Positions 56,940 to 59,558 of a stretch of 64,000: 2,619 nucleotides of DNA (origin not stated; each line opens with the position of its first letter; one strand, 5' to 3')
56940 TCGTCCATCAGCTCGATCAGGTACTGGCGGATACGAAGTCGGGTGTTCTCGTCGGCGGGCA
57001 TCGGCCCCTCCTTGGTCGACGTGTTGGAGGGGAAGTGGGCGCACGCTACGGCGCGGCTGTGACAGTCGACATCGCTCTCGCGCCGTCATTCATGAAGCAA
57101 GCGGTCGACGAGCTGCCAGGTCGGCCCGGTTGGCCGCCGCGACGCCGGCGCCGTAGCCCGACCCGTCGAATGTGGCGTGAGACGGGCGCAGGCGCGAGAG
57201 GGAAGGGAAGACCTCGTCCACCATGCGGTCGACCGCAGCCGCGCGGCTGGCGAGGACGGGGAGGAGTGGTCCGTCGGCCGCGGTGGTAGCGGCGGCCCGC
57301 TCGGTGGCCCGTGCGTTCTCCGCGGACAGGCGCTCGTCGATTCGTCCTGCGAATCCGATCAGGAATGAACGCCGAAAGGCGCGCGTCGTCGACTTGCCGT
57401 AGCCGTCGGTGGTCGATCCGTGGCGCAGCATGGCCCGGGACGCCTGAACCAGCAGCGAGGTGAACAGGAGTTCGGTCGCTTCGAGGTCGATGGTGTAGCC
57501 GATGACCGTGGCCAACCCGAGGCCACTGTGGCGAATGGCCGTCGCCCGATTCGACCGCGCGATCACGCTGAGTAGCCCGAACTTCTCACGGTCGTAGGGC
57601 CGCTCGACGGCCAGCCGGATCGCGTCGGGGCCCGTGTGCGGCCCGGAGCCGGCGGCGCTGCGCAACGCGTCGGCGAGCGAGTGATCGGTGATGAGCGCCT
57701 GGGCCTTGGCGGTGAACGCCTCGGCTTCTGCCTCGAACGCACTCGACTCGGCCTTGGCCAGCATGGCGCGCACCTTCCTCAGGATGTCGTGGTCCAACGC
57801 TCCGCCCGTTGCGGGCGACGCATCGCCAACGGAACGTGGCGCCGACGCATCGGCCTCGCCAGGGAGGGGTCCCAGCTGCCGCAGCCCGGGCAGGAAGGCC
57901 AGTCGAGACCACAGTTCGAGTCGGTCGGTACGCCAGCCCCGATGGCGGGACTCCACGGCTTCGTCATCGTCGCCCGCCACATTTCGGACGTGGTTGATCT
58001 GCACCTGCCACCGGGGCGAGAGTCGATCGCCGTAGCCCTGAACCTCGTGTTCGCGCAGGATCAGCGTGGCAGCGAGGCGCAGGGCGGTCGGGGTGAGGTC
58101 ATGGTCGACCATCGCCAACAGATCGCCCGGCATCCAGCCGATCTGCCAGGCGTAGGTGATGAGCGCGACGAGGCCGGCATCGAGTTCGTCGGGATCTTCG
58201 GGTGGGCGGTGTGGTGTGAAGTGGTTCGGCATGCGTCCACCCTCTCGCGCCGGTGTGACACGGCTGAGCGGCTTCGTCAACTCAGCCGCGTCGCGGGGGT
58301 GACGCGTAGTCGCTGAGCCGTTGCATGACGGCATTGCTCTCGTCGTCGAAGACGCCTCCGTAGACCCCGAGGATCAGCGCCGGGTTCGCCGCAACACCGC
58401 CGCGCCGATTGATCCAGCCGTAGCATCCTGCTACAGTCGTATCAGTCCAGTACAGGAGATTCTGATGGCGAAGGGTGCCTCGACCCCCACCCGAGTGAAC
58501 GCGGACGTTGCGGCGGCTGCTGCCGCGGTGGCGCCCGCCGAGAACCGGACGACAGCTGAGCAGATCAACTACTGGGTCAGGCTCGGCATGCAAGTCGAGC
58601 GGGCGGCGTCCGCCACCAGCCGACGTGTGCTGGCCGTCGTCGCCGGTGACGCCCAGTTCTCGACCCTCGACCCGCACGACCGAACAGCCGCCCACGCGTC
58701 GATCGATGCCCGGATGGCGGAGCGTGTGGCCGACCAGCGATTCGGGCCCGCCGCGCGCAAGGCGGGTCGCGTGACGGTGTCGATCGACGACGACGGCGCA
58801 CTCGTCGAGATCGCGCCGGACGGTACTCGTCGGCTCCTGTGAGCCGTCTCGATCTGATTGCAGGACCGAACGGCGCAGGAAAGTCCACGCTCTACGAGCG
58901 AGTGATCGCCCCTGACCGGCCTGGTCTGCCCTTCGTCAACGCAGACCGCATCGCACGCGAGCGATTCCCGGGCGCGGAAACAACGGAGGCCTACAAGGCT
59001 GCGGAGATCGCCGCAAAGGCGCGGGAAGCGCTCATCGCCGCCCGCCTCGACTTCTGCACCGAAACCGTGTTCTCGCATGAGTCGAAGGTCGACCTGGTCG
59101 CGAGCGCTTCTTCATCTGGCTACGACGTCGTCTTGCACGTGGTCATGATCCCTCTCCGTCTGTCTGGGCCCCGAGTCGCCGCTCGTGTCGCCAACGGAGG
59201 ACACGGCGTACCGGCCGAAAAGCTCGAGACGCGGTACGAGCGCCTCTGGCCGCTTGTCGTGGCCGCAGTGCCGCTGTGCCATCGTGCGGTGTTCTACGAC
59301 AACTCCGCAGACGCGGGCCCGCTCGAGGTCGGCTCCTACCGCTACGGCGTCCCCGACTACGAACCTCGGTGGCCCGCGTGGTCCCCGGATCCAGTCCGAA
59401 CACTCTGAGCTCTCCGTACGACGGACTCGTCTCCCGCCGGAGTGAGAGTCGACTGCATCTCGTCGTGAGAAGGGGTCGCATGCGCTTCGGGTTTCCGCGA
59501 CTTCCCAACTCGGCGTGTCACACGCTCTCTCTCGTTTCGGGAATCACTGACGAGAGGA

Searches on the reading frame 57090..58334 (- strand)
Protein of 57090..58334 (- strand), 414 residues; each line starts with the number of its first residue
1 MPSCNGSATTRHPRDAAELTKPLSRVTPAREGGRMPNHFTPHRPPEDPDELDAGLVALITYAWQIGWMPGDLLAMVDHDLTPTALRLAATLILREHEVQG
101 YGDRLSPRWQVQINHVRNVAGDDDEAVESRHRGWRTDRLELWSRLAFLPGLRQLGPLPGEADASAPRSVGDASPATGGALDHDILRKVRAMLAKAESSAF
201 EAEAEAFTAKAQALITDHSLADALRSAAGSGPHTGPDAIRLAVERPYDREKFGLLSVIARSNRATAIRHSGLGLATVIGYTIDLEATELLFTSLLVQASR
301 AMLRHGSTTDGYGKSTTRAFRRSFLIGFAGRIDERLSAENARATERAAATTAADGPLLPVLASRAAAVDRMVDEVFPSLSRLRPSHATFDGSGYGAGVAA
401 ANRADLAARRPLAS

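Call 4: search_protein_families(library=pfam, proteins=[window:57090-58334:-], max_evalue=1)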
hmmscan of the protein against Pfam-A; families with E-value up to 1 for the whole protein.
window:57090-58334:- (414 aa): 2 families
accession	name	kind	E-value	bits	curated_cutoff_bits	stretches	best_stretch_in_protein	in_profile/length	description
PF10979.13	DUF2786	-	1.1e-11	44.9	23.9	1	184-220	2-38/40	Protein of unknown function (DUF2786)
PF23771.1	DUF7168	-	1.8e-08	34.5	25.5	1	254-353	27-125/140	Domain of unknown function (DUF7168)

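Call 52: search_protein_families(library=ncbifam, proteins=[window:57090-58232:-], max_evalue=0.1)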
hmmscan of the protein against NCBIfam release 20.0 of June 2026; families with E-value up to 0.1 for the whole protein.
window:57090-58232:- (380 aa): 0 families

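Call 73: search_protein_families(library=phrogs, proteins=[window:57090-58232:-], max_evalue=0.001)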
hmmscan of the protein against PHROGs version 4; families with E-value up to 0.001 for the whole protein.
window:57090-58232:- (380 aa): 1 family
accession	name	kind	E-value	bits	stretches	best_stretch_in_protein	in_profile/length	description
phrog_421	-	unknown function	3.1e-30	106.4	1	149-374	8-228/241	unknown function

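Call 74: search_protein_families(library=padloc, proteins=[window:57090-58232:-], max_evalue=0.01)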
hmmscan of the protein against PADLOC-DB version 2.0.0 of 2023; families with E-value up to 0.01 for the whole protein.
window:57090-58232:- (380 aa): 0 families

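Call 76: search_dna_similar(query=window:57090-58232:-, collection=phages, mode=protein, max_evalue=0.00001, max_rows=12)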
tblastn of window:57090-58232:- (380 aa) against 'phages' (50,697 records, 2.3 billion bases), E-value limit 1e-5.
No match.

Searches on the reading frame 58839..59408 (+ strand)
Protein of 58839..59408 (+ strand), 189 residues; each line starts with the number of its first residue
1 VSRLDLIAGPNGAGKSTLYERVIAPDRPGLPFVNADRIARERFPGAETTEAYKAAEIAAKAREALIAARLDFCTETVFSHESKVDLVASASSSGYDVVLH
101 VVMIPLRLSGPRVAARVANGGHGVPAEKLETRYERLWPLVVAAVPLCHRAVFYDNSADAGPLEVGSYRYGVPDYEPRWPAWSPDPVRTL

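Call 4: search_protein_families(library=pfam, proteins=[window:58839-59408:+], max_evalue=1)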
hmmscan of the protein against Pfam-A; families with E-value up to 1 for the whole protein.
window:58839-59408:+ (189 aa): 9 families
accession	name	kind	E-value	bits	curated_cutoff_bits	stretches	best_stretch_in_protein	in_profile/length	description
PF06414.18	Zeta_toxin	-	4.3e-10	39.8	22.3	1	4-134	18-164/199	Zeta toxin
PF13671.12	AAA_33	-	1.2e-09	39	27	1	6-131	3-135/143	AAA domain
PF13476.12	AAA_23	-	0.01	16.9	27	1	6-20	23-37/201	AAA domain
PF13555.12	AAA_29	-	0.013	15.6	27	1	6-18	26-38/61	P-loop containing region of AAA domain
PF00005.33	ABC_tran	-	0.045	14.8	25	1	7-21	16-30/137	ABC transporter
PF13514.12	AAA_27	-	0.075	13.1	22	1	3-20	27-44/206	AAA domain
PF13238.12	AAA_18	-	0.085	13.7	29.4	1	6-69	2-63/128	AAA domain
PF13304.12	AAA_21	-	0.27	11.7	27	1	7-20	4-17/304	AAA domain, putative AbiEii toxin, Type IV TA system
PF13173.12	AAA_14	-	0.31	11.5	27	1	6-46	6-48/129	AAA domain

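Call 74: search_protein_families(library=padloc, proteins=[window:58839-59408:+], max_evalue=0.01)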
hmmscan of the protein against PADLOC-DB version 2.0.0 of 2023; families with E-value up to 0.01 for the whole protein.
window:58839-59408:+ (189 aa): 2 families
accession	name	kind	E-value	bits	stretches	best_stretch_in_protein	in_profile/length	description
PDLC02981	AriAB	-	0.0042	13.8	1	2-21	23-42/694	-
PDLC04135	mad3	-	0.0094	13.5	0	7-23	27-43/374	mads_3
